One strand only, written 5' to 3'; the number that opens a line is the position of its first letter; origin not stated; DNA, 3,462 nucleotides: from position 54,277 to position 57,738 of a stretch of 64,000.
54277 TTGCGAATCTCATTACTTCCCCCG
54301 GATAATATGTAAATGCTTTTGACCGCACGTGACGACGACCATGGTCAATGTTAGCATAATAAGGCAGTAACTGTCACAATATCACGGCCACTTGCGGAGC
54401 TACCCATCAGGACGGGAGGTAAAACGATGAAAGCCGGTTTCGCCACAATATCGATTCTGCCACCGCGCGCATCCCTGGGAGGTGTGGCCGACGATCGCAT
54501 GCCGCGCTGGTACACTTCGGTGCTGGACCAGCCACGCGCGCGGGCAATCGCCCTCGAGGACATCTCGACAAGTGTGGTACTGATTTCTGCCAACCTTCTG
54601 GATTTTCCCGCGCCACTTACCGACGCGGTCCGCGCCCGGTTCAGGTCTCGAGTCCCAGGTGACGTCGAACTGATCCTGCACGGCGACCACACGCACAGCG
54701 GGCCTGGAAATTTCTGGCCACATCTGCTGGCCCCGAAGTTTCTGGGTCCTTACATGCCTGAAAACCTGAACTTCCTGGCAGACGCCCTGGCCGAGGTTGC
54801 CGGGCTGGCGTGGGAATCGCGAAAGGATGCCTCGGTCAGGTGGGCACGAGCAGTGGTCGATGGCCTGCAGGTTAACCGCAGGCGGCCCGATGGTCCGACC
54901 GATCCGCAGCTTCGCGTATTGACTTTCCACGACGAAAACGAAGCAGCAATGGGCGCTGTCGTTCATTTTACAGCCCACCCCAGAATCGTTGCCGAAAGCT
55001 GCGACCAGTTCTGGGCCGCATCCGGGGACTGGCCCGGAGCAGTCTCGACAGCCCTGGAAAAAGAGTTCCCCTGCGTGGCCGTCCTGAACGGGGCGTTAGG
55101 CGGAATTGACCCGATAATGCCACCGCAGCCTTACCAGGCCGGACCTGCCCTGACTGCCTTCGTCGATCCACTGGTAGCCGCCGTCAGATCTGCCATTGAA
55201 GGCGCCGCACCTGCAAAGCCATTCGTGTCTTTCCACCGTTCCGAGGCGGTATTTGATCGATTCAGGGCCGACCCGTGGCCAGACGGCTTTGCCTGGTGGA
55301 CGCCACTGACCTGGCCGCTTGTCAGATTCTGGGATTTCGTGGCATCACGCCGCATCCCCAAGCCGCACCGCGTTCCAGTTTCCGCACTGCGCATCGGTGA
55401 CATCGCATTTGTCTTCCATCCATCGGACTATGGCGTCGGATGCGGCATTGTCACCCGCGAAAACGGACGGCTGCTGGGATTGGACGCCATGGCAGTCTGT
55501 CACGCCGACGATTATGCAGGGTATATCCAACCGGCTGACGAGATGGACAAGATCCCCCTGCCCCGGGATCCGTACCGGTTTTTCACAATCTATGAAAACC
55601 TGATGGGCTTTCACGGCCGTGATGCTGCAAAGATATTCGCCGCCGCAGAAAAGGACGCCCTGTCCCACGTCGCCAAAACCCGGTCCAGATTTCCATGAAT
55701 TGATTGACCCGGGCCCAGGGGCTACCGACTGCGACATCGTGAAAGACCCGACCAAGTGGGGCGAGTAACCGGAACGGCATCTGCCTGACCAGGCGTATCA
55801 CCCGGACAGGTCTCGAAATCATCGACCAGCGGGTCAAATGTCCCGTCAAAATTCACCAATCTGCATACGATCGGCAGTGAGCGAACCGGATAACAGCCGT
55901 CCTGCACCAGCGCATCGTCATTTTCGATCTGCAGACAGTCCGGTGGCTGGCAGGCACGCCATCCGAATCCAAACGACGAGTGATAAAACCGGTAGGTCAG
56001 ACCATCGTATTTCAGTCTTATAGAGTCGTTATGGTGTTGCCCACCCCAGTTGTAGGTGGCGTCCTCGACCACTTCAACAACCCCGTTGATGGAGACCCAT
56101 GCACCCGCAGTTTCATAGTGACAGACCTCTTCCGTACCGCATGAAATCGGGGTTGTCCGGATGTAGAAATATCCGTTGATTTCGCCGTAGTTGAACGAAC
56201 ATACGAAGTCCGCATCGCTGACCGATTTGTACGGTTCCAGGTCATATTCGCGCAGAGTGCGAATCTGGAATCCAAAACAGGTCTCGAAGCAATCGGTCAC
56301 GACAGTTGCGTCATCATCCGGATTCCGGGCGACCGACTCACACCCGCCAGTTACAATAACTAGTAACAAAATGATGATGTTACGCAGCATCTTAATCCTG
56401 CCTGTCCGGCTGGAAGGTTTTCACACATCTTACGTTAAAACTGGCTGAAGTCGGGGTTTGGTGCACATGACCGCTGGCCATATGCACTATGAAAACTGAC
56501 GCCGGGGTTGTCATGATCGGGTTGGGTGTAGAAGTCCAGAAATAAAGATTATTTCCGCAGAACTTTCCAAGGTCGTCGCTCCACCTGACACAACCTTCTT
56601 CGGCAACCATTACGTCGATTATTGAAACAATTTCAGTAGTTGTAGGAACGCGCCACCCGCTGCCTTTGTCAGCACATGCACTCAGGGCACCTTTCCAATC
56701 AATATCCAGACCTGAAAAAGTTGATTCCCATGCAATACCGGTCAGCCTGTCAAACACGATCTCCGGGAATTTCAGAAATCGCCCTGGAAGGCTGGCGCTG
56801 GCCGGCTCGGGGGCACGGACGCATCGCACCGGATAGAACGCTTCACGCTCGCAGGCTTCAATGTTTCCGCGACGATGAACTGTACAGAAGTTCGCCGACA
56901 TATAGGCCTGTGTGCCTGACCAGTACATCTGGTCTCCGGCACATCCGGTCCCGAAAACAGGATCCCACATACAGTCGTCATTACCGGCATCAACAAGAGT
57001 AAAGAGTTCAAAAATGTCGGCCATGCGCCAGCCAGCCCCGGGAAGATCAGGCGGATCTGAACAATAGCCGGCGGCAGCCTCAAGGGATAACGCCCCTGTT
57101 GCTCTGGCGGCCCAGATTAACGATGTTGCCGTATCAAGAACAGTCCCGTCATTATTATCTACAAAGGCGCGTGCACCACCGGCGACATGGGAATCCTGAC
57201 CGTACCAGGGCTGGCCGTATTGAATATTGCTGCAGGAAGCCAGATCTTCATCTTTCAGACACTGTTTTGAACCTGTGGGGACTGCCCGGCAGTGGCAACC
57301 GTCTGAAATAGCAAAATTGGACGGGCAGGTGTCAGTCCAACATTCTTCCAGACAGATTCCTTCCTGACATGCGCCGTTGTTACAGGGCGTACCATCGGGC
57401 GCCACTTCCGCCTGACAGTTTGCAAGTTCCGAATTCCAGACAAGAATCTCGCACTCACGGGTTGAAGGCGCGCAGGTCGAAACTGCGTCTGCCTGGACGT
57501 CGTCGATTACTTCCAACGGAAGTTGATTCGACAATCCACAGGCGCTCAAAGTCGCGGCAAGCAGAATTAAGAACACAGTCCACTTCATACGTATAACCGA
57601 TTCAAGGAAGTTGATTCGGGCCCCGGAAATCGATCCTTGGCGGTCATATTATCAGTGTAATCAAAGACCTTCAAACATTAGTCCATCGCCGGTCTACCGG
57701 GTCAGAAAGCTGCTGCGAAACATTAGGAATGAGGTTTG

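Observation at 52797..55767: Exact 42-bp direct repeats bracket a lipase + ceramidase-like two-gene insert and duplicate a lipoprotein's C-terminal coding tail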

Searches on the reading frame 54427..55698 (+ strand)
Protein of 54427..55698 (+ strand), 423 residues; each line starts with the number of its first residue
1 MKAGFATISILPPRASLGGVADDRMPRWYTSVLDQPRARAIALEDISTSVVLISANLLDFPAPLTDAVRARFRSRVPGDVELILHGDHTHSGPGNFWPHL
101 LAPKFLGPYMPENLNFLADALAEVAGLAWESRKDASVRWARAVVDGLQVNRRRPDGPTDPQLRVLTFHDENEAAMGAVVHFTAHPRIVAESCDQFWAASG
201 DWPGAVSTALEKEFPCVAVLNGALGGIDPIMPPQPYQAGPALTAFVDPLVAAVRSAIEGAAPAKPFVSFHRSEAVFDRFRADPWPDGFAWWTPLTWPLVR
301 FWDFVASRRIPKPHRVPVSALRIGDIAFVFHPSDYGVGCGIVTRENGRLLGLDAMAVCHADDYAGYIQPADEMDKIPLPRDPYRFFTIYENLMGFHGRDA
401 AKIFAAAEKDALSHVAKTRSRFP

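Call 7: search_protein_families(library=pfam, proteins=[window:54427-55698:+], max_evalue=0.01)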
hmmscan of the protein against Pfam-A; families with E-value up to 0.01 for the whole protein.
window:54427-55698:+ (423 aa): 1 family
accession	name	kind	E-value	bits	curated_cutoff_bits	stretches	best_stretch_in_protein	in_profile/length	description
PF04734.18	Ceramidase_alk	-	4.3e-08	32.7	32.1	1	37-214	37-230/509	Neutral/alkaline non-lysosomal ceramidase, N-terminal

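Call 23: find_homologous_proteins(query=window:54427-55698:+)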
Query window:54427-55698:+ (423 aa): 35 proteins with E <= 0.001 among 8000 candidates.
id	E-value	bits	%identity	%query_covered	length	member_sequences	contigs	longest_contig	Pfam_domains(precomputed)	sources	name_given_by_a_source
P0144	3.1e-289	977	100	100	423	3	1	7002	PF04734.19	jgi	jgi:hypothetical protein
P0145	9.6e-166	570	62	98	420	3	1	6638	PF04734.19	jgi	jgi:hypothetical protein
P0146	3.2e-149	516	58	99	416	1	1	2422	PF04734.19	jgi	jgi:hypothetical protein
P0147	2.4e-144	500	58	99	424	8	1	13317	PF04734.19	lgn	-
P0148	9.4e-134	465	56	98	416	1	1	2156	PF04734.19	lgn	-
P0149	9.0e-118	412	49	98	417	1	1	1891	PF04734.19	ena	-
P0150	1.3e-97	346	43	99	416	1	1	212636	PF04734.19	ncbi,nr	ncbi:MAG: hypothetical protein M5R36_26660 [Deltaproteobacteria bacterium]|nr:hypothetical protein [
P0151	1.7e-18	85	30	88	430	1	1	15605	PF04734.19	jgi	jgi:hypothetical protein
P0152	1.8e-15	75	31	79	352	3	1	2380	PF04734.19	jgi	jgi:hypothetical protein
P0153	3.1e-15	74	35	51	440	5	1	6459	PF04734.19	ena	-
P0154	6.6e-15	73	36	46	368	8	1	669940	PF04734.19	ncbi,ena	-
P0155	3.1e-14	71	33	51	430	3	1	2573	PF04734.19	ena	-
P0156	3.2e-14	71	32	53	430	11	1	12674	PF04734.19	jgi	jgi:hypothetical protein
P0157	1.3e-13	69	28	84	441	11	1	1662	PF04734.19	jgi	jgi:hypothetical protein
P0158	4.4e-13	67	29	55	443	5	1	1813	PF04734.19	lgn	-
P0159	3.0e-11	61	24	94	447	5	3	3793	PF04734.19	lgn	-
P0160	1.0e-10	59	25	82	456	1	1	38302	PF04734.19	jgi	jgi:hypothetical protein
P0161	1.6e-10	59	25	98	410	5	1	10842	PF04734.19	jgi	jgi:hypothetical protein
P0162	3.1e-9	54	31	35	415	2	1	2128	PF04734.19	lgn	-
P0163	1.6e-8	52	28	54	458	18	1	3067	PF04734.19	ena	-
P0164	1.8e-8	52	26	87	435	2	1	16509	PF04734.19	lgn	-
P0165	4.9e-8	50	26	81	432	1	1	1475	PF04734.19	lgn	-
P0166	5.8e-8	50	35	33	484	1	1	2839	PF04734.19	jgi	jgi:hypothetical protein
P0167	1.3e-7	49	28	54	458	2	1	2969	PF04734.19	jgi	jgi:hypothetical protein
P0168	1.7e-7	49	26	73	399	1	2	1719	PF04734.19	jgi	jgi:hypothetical protein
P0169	9.2e-7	46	26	88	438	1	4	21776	PF04734.19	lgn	-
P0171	4.5e-6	44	27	54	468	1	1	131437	PF04734.19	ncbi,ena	-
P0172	1.4e-5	42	23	89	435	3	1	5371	PF04734.19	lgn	-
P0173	1.5e-5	42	23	87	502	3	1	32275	PF04734.19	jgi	-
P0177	3.7e-4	38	23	89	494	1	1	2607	PF04734.19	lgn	-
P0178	4.9e-4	37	24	88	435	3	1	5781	PF04734.19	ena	-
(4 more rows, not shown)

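Call 24: find_encoding_contigs(protein=P0145, flank=10000, max_places=3)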
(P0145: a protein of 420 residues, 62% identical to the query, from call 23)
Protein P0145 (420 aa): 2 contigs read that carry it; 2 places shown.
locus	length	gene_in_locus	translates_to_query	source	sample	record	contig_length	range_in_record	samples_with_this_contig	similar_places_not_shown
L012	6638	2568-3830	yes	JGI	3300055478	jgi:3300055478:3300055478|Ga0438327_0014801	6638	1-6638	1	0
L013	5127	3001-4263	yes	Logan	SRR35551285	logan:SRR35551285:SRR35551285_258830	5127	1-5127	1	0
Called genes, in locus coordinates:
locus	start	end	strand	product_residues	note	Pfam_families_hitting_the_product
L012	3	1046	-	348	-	?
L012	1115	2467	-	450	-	PF02585:PIG-L, PF06935:DUF1284 (weak)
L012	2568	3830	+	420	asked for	PF04734:Ceramidase_alk (weak)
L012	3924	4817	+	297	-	PF00480:ROK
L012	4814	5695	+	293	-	PF12385:Peptidase_C70, PF13529:Peptidase_C39_2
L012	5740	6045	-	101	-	-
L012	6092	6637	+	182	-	?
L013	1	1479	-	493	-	?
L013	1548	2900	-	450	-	PF02585:PIG-L, PF06935:DUF1284 (weak)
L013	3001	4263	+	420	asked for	PF04734:Ceramidase_alk (weak)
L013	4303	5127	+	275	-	?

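Call 25: find_encoding_contigs(protein=P0147, flank=10000, max_places=3)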
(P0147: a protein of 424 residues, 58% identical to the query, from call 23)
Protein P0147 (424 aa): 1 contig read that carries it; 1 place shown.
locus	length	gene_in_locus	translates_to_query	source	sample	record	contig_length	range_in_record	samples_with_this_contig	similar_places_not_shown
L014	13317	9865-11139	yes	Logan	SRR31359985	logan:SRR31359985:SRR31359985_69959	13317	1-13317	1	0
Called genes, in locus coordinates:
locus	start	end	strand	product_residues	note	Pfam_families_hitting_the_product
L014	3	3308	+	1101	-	?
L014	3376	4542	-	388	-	PF00211:Guanylate_cyc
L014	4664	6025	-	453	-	PF03583:LIP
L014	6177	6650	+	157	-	PF13279:4HBT_2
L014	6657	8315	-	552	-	-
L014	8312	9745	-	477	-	PF01041:DegT_DnrJ_EryC1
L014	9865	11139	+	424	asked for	PF04734:Ceramidase_alk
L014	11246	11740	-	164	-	-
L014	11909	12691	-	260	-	PF00378:ECH_1, PF16113:ECH_2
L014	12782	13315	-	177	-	?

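Call 26: find_encoding_contigs(protein=P0150, flank=10000, max_places=3)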
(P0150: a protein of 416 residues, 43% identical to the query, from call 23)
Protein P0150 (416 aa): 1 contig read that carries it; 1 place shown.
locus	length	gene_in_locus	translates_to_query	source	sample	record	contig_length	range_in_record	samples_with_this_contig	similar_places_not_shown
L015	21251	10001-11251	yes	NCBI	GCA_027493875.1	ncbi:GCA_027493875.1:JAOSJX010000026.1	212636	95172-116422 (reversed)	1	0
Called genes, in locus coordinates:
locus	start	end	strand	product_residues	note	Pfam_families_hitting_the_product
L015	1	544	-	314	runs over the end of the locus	PF03193:RsgA_GTPase, PF00009:GTP_EFTU (faint)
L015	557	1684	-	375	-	-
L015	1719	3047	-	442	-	PF13174:TPR_6 (faint), PF13432:TPR_16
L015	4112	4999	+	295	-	-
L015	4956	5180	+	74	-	-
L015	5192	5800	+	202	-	-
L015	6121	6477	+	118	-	-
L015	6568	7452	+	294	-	PF07719:TPR_2 (faint), PF13181:TPR_8 (faint), PF13424:TPR_12 (weak)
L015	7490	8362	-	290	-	PF03062:MBOAT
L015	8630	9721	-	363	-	PF13472:Lipase_GDSL_2 (faint)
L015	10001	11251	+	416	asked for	PF04734:Ceramidase_alk (weak)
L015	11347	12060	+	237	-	-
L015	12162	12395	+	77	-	PF04014:MazE_antitoxin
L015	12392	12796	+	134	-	PF01850:PIN (weak)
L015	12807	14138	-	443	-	PF01032:FecCD (weak), PF00950:ABC-3, PF02742:Fe_dep_repr_C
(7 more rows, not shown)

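Call 47: search_protein_families(library=ncbifam, proteins=[window:54427-55698:+], max_evalue=0.01)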
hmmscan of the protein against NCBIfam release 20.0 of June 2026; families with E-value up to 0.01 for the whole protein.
window:54427-55698:+ (423 aa): 1 family
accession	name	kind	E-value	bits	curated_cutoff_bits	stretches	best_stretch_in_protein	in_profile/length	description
NF041649.1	ceramidase_neut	equivalog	0.0037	15.5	1200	0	37-152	37-158/636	neutral ceramidase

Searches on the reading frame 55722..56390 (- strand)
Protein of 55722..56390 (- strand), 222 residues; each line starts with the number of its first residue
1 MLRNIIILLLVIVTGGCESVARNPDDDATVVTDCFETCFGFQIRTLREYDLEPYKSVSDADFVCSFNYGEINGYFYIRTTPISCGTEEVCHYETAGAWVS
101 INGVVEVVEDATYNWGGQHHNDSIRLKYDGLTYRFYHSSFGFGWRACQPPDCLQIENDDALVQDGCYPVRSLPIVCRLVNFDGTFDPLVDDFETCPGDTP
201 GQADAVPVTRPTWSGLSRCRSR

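Call 7: search_protein_families(library=pfam, proteins=[window:55722-56390:-], max_evalue=0.01)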
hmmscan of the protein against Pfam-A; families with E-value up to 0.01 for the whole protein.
window:55722-56390:- (222 aa): 0 families

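Call 14: find_homologous_proteins(query=window:55722-56390:-)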
Query window:55722-56390:- (222 aa): 23 proteins with E <= 0.001 among 105 candidates.
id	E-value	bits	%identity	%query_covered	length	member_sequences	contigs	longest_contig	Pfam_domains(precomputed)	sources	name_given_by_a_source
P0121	2.1e-154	530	100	100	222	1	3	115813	-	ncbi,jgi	jgi:hypothetical protein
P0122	5.5e-108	378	77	92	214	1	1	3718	-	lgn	-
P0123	5.4e-59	218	58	72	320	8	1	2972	-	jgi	-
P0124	2.0e-43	167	44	76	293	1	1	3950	-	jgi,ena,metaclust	metaclust:\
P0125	6.2e-42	162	50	64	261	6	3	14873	-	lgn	-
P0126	3.1e-37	147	42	86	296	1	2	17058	-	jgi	-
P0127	4.4e-36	143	41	74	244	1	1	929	-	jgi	-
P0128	1.0e-35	142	45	71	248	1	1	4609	-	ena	-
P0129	2.0e-35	141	43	72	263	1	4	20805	-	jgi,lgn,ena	jgi:hypothetical protein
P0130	4.3e-35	140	38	83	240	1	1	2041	-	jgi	jgi:hypothetical protein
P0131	5.0e-34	136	46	63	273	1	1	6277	-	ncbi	-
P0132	6.0e-34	136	49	63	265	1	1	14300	-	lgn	-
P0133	1.6e-33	134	41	79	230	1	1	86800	-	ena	-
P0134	1.9e-33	134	42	72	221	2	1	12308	-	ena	-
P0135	5.0e-33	133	44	65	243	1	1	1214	-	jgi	jgi:hypothetical protein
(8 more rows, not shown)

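Call 17: find_encoding_contigs(protein=P0122, flank=10000, max_places=5)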
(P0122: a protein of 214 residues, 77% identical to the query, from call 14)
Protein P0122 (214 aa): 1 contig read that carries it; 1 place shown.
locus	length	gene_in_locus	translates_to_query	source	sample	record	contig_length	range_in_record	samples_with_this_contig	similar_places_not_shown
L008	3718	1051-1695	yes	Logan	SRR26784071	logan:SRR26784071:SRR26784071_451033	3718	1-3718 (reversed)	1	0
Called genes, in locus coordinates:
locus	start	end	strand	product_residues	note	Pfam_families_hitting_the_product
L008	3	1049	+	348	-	?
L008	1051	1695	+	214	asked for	-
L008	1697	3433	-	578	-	-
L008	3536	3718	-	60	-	?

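Call 18: find_encoding_contigs(protein=P0121, flank=10000, max_places=6)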
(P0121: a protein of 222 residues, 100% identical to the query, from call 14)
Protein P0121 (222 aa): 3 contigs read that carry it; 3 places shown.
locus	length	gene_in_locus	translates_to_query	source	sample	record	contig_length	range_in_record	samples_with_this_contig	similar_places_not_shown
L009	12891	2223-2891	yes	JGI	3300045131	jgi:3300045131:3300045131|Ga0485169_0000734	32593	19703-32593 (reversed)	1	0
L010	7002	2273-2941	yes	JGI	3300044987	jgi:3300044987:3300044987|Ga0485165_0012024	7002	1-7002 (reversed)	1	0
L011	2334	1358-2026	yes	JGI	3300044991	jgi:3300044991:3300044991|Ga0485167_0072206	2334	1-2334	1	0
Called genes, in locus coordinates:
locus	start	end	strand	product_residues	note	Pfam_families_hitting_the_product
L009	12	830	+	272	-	PF00005:ABC_tran, PF02463:SMC_N (faint), PF16326:ABC_tran_CTD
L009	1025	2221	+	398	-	PF07603:Lcl_C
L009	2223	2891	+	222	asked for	-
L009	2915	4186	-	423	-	PF04734:Ceramidase_alk (weak)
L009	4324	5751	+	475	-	PF03583:LIP (weak)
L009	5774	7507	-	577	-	-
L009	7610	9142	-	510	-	PF13520:AA_permease_2, PF00324:AA_permease, PF13906:AA_permease_C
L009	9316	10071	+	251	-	PF13489:Methyltransf_23 (weak)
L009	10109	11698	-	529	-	PF00118:Cpn60_TCP1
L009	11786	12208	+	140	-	PF09538:FYDLN_acid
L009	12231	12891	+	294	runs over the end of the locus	PF01048:PNP_UDP_1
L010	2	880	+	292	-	?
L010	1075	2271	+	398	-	PF07603:Lcl_C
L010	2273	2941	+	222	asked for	-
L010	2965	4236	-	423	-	PF04734:Ceramidase_alk (weak)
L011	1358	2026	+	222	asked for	-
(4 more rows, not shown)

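Call 47: search_protein_families(library=ncbifam, proteins=[window:55722-56390:-], max_evalue=0.01)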
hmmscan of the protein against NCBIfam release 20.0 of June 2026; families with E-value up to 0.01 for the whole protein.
window:55722-56390:- (222 aa): 0 families

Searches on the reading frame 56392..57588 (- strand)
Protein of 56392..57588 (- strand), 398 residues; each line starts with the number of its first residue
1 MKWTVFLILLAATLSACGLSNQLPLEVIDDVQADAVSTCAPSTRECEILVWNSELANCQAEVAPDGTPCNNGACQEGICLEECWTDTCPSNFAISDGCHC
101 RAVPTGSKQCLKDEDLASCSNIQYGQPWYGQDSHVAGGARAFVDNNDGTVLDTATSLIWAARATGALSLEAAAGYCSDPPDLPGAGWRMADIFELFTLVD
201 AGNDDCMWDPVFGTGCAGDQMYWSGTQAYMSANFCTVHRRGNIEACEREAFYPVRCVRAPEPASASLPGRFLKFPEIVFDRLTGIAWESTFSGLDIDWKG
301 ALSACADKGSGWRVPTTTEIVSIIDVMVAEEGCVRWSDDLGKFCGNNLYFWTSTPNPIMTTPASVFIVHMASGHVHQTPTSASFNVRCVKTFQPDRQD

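Call 7: search_protein_families(library=pfam, proteins=[window:56392-57588:-], max_evalue=0.01)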
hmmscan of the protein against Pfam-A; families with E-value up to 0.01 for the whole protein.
window:56392-57588:- (398 aa): 2 families
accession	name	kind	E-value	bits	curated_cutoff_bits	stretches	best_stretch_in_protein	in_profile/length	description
PF07603.17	Lcl_C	-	2.3e-25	89.6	34.9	2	277-390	2-117/117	Lcl C-terminal domain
PF09603.15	Fib_succ_major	-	6.8e-05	23.6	33.9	0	343-390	143-187/187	Fibrobacter succinogenes major domain (Fib_succ_major)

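Call 47: search_protein_families(library=ncbifam, proteins=[window:56392-57588:-], max_evalue=0.01)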
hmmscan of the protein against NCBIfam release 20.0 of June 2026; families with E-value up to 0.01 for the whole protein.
window:56392-57588:- (398 aa): 1 family
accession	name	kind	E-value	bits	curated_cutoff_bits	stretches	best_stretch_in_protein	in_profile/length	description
TIGR02145.1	Fib_succ_major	domain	0.0022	18.7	41.65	0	345-390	130-175/176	FISUMP domain-containing protein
